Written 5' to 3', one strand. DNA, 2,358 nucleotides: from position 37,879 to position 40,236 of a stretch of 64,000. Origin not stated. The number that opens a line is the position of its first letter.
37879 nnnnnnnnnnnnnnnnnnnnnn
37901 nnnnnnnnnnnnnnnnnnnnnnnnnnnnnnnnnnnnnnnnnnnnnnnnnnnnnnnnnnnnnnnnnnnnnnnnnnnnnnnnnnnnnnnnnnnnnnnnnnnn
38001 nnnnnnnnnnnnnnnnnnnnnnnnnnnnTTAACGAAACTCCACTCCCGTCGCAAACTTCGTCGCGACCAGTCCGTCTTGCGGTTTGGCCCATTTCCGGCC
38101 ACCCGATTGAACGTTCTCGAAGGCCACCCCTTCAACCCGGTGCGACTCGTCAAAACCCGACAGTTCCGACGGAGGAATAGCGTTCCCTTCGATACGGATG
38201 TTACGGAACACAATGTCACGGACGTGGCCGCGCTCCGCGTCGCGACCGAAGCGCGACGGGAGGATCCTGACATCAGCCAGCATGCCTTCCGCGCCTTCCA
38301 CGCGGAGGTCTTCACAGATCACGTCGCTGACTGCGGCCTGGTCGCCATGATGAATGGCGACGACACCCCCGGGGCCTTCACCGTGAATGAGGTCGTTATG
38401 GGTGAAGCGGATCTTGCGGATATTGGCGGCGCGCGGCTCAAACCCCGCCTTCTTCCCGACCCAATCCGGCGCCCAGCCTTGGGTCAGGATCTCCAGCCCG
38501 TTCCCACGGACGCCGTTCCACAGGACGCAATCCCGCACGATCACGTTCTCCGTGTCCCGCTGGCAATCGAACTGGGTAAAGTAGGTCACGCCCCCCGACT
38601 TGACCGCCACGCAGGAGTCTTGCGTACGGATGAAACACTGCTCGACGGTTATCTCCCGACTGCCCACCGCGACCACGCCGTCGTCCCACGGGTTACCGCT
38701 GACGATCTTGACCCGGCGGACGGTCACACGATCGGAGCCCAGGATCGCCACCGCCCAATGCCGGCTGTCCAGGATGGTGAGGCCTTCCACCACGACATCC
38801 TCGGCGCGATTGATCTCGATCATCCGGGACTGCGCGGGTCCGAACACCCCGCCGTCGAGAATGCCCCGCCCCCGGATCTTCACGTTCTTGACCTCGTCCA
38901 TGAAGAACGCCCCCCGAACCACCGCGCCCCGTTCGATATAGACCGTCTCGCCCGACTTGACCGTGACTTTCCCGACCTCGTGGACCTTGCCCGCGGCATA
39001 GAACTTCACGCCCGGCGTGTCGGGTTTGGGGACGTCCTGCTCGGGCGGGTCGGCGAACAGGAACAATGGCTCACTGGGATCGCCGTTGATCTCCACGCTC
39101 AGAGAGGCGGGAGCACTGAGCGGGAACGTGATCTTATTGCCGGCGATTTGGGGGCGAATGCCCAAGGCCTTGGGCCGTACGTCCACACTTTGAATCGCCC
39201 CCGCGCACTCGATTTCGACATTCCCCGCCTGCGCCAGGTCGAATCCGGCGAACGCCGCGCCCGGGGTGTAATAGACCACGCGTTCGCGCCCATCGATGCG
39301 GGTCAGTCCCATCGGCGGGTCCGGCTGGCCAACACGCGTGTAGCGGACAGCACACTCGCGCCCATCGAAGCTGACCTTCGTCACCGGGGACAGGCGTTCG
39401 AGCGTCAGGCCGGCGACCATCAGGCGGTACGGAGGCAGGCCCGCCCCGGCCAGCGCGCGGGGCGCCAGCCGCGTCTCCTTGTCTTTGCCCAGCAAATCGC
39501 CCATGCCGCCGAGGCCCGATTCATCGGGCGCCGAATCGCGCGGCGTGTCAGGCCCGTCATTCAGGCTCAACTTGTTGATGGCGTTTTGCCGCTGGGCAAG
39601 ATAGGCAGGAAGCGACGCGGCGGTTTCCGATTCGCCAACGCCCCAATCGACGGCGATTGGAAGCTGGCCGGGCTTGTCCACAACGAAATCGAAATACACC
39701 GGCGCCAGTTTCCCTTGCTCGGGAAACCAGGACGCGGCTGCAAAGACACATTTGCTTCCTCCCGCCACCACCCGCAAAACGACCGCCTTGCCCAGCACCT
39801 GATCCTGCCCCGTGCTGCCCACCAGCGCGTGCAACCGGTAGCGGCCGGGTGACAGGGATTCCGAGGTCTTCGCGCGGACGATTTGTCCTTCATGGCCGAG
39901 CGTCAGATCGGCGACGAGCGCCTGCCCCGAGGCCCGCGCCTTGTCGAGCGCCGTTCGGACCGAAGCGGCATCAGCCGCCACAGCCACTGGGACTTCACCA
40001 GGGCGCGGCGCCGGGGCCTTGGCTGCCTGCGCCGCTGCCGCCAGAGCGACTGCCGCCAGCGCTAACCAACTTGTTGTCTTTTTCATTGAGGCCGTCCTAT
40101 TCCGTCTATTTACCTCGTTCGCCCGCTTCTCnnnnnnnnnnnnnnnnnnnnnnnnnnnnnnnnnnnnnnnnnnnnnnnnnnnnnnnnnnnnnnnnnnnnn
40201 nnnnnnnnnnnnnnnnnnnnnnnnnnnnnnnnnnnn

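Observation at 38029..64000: Co-directional array of secreted, catalytically non-canonical FGE-sulfatase-domain paralogs interleaved with glycosidases, with no sulfatase present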

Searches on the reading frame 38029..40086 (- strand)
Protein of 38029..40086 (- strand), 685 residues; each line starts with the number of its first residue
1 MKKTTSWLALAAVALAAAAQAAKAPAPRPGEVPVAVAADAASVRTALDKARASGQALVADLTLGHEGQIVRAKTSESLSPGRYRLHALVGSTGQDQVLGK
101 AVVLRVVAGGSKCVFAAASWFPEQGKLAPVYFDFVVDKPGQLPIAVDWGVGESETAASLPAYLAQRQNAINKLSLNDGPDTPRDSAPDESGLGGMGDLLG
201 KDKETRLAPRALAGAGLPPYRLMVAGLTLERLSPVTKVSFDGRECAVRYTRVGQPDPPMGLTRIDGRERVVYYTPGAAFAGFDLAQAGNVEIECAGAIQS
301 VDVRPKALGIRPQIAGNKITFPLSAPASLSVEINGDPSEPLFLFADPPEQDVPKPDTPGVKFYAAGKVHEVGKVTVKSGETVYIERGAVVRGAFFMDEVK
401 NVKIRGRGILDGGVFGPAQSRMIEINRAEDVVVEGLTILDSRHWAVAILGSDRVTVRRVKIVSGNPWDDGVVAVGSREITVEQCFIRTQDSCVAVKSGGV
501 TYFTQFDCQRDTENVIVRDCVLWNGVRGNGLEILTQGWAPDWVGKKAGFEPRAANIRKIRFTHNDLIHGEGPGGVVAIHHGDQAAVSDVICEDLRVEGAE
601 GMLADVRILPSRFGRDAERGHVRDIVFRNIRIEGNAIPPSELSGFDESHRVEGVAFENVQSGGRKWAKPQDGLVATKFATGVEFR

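Call 5: search_protein_families(library=pfam, proteins=[window:38029-40086:-], max_evalue=0.01)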
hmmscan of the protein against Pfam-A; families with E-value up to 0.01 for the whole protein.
window:38029-40086:- (685 aa): 2 families
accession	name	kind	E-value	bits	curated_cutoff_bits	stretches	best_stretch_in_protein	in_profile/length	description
PF00295.23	Glyco_hydro_28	-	2.2e-12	47.1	22.9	1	393-509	52-183/324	Glycosyl hydrolases family 28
PF13229.12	Beta_helix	-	0.00014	21.9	25.9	1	402-533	11-120/158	Right handed beta helix region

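Call 44: search_protein_families(library=ncbifam, proteins=[window:38029-40086:-], max_evalue=0.001)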
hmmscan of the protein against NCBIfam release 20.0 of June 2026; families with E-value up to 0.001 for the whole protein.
window:38029-40086:- (685 aa): 5 families
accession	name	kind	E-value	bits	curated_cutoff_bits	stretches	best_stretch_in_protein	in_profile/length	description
NF049892.1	AlphdgalacturondseBT4155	equivalog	8.2e-10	37.9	800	1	420-526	206-310/454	alpha-d-galacturonidase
NF051860.1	PolglcturonPglAAgro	equivalog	6.8e-09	34.9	600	1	419-526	226-335/502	polygalacturonase PglA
NF051861.1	PolglcturonPglBAgro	equivalog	2.5e-08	33.1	600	1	413-521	116-225/437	polygalacturonase PglB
NF049898.1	RhamgalacuronBT4146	equivalog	8.4e-07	28.1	500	1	397-523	99-228/445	rhamnogalacturonidase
NF049899.1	RhamgalacuronBT4153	equivalog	1.3e-06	27.4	650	1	420-521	182-288/432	rhamnogalacturonidase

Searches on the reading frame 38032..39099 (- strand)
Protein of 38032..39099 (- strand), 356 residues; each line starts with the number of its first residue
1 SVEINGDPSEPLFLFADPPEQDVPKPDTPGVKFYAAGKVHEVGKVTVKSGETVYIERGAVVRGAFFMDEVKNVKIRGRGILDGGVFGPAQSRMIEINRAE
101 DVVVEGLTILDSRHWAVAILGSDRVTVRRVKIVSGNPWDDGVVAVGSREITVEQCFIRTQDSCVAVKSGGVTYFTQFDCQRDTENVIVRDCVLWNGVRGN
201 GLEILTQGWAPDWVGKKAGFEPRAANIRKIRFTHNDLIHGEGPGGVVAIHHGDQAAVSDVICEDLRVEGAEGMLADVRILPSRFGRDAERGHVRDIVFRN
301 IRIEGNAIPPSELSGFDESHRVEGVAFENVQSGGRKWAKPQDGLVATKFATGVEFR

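Call 83: search_solved_structures(query=window:38032-39099:-, max_evalue=0.01, show_alignments=2)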
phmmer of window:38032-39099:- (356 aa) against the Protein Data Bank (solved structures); distinct sequences matched with E-value up to 0.01: 3.
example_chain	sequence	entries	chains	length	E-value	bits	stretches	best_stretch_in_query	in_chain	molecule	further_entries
3jur_A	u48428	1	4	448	9.6e-09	38.1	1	81-202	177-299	Exo-poly-alpha-D-galacturonosidase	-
5olp_A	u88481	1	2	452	2.8e-06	30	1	91-197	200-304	Pectate lyase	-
1ia5_A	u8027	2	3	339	0.00054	22.5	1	82-179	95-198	POLYGALACTURONASE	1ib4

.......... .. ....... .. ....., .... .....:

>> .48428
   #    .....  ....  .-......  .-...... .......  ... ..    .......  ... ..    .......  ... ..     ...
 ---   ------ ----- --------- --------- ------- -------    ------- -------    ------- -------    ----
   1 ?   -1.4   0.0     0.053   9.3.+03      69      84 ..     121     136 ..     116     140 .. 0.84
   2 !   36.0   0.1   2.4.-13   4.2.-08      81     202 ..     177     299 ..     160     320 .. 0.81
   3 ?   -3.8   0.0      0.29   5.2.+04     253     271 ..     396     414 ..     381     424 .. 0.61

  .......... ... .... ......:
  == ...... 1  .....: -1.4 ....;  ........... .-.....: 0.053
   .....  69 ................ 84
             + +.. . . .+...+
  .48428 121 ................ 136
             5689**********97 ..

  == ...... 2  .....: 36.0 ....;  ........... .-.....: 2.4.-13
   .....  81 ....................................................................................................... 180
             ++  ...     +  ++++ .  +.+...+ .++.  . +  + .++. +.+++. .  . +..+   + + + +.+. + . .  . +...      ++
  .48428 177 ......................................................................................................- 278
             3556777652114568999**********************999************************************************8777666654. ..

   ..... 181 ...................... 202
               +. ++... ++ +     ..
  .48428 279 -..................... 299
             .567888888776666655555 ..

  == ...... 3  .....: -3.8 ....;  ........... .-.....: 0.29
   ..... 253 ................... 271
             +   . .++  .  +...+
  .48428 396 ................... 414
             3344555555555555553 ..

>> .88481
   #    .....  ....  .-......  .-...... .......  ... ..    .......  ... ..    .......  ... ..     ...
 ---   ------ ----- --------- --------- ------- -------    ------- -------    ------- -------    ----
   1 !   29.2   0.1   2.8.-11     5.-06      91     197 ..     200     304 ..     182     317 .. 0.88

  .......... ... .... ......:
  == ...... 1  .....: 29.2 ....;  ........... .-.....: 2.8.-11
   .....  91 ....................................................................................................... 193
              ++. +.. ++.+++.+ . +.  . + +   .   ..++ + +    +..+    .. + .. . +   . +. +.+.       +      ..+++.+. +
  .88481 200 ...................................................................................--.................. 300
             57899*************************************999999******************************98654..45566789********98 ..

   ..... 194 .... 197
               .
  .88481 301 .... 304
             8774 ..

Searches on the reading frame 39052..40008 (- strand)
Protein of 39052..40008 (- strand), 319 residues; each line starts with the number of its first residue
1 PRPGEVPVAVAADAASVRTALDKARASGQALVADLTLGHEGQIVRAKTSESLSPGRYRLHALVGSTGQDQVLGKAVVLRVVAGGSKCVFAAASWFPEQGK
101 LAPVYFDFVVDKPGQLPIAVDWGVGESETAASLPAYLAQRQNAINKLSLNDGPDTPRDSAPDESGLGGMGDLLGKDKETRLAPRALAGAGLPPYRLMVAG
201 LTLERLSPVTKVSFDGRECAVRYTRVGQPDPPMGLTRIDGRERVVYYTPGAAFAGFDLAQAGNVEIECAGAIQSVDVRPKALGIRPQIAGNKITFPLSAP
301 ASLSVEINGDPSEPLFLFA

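Call 75: predict_structure(alignment_id=A6)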
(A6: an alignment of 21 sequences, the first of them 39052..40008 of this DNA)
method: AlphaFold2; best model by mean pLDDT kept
length: 319 residues; sequences in the alignment: 21
mean_pLDDT: 71.9   pTM: 0.64
mean pLDDT of the five models: 71.9, 68.2, 67.4, 65.6, 64.9
residues with pLDDT >= 90: 120; 70-90: 63; 50-70: 58; < 50: 78
segments of 3 or more residues with pLDDT < 50: 1-3, 151-179, 209-216, 228-259, 314-319
pLDDT, mean of each block of 10 residues (from residue 1): 68 93 96 92 92 89 91 93 93 87 91 91 90 94 83 43 41 43 84 93 78 49 53 30 29 39 67 62 70 69 59 49
secondary structure, 60 per line:
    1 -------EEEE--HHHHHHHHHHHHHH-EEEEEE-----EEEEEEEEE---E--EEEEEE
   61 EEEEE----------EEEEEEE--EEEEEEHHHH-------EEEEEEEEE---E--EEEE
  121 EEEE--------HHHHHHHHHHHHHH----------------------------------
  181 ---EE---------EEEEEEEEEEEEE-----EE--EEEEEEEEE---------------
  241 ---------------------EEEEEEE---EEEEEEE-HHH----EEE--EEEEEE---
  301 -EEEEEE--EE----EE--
elements in order: E8-11 H14-27 E29-34 E40-48 E55-65 E76-82 E85-90 H91-94 E102-110 E117-124 H133-146 E195-207 E217-225 E262-268 E272-278 E287-289 E292-297 E302-307

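Call 77: fold_search(model_id=the predicted structure, library=pdb)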
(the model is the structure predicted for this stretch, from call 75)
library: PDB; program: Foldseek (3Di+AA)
matches with E <= 10: 701; with E <= 0.001: 0
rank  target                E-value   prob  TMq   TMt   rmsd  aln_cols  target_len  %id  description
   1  3wwg_B                1.9e-03  1.00  0.20  0.13   8.0       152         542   13  Crystal structure of the N-glycan-deficient variant N448A of isopullulanase complexed with isopanose (released 2014-11-12)
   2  3wwg_C                2.2e-03  1.00  0.20  0.13   7.5       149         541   12  Crystal structure of the N-glycan-deficient variant N448A of isopullulanase complexed with isopanose (released 2014-11-12)
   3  6yf6_A                3.4e-03  1.00  0.23  0.48   3.2       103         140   16  EclA C-terminal domain; sugar-binding protein (released 2021-04-07)
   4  1wmr_A                3.6e-03  1.00  0.20  0.12   8.6       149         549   14  Crystal Structure of Isopullulanase from Aspergillus niger ATCC 9642 (released 2005-07-19)
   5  6fhj                  4.0e-03  0.54  0.19  0.08  14.7       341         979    7  Structural dynamics and catalytic properties of a multi-modular xanthanase, native. (released 2018-08-29)
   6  3wwg_D                4.7e-03  0.99  0.19  0.12   8.4       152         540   12  Crystal structure of the N-glycan-deficient variant N448A of isopullulanase complexed with isopanose (released 2014-11-12)
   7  4es9_B                5.3e-03  0.89  0.24  0.25  14.3       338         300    9  Crystal Structure of the adhesin domain of Epf from Streptococcus pyogenes in P21 (released 2012-09-19)
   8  6yf6_B                5.6e-03  1.00  0.23  0.48   3.3       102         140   14  EclA C-terminal domain; sugar-binding protein (released 2021-04-07)
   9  8w7n                  5.6e-03  0.20  0.16  0.06  25.0       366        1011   13  Crystal structure of the in-cell Cry1Aa purified from Bacillus thuringiensis (released 2024-03-06)
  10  5ej1_B                6.9e-03  0.99  0.23  0.12   7.9       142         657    8  Pre-translocation state of bacterial cellulose synthase (released 2016-03-30)
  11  4es9_C                7.7e-03  0.91  0.26  0.27  13.9       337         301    9  Crystal Structure of the adhesin domain of Epf from Streptococcus pyogenes in P21 (released 2012-09-19)
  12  8zqf                  8.6e-03  1.00  0.26  0.39   4.0       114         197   10  Crystal structure of a novel alginate-binding carbohydrate binding module (released 2024-06-12)
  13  3wwg_A                1.0e-02  1.00  0.17  0.10   3.9        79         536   18  Crystal structure of the N-glycan-deficient variant N448A of isopullulanase complexed with isopanose (released 2014-11-12)
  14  4es8_A                1.0e-02  0.90  0.26  0.27  13.8       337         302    9  Crystal Structure of the adhesin domain of Epf from Streptococcus pyogenes in P212121 (released 2012-09-19)
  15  4es9_D                1.1e-02  0.85  0.25  0.26  14.4       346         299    9  Crystal Structure of the adhesin domain of Epf from Streptococcus pyogenes in P21 (released 2012-09-19)
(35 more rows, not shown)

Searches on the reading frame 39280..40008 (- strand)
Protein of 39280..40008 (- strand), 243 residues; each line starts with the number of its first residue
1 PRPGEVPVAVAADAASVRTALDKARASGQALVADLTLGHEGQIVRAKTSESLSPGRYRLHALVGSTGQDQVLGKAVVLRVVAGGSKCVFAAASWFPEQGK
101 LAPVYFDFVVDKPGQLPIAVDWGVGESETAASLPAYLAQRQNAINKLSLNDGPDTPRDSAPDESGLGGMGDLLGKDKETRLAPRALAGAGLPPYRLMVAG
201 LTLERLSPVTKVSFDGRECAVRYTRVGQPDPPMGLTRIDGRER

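Call 65: search_protein_representatives(alignment_id=A4)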
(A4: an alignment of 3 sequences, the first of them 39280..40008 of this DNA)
Query: 3 sequences, 227 profile positions. Proteins with E-value up to 0.001 (for the whole library): 37; up to 1e-10: 16; up to 1e-30: 7. The best 37 are listed.
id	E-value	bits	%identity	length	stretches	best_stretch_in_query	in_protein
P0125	9.9e-117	405.0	-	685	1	1-227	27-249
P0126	3.6e-80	285.4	-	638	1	1-221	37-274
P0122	1.5e-71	257.2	-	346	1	1-221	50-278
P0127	1.2e-49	185.5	-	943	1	1-222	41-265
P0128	5.3e-46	173.6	-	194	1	1-157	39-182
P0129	1.8e-45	171.9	-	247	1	1-161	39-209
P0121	1.3e-37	146.2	-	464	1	120-221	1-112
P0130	1.3e-21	93.8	-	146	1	9-127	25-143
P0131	1.4e-17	80.6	-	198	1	6-129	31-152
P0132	4.6e-17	78.9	-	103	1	58-119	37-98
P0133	1.9e-13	67.1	-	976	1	16-219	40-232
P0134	1.4e-12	64.2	-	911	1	8-221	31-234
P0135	3.3e-12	63.0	-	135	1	1-94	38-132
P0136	7.0e-12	62.0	-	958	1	9-222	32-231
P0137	8.4e-12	61.7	-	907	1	10-218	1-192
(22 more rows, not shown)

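Call 67: search_protein_families(library=pfam, alignment_id=A5, max_evalue=0.001)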
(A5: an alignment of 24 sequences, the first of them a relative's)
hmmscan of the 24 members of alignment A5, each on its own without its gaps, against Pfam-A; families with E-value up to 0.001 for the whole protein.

A. member 1, P0127 (943 aa): 2 families
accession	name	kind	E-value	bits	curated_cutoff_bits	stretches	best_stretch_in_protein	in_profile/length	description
PF03659.20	Glyco_hydro_71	-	1.3e-15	57.5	34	2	665-803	207-370/375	Glycosyl hydrolase family 71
PF16317.11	Glyco_hydro_99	-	2.6e-07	30.5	33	1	438-544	77-184/341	Glycosyl hydrolase family 99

B. families by the number of members that match (of 24 scanned): 8 families
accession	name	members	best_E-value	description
PF13199.12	Glyco_hydro_66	4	1.8e-07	Glycosyl hydrolase family 66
PF03659.20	Glyco_hydro_71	2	7.9e-20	Glycosyl hydrolase family 71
PF16317.11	Glyco_hydro_99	2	2.6e-07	Glycosyl hydrolase family 99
PF03781.23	FGE-sulfatase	1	3.7e-37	Sulfatase-modifying factor enzyme 1-like domain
PF00295.23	Glyco_hydro_28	1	2.2e-12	Glycosyl hydrolases family 28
PF07090.17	GATase1_like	1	3.6e-08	Putative glutamine amidotransferase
PF01835.25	MG2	1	0.00012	MG2 domain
PF13229.12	Beta_helix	1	0.00014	Right handed beta helix region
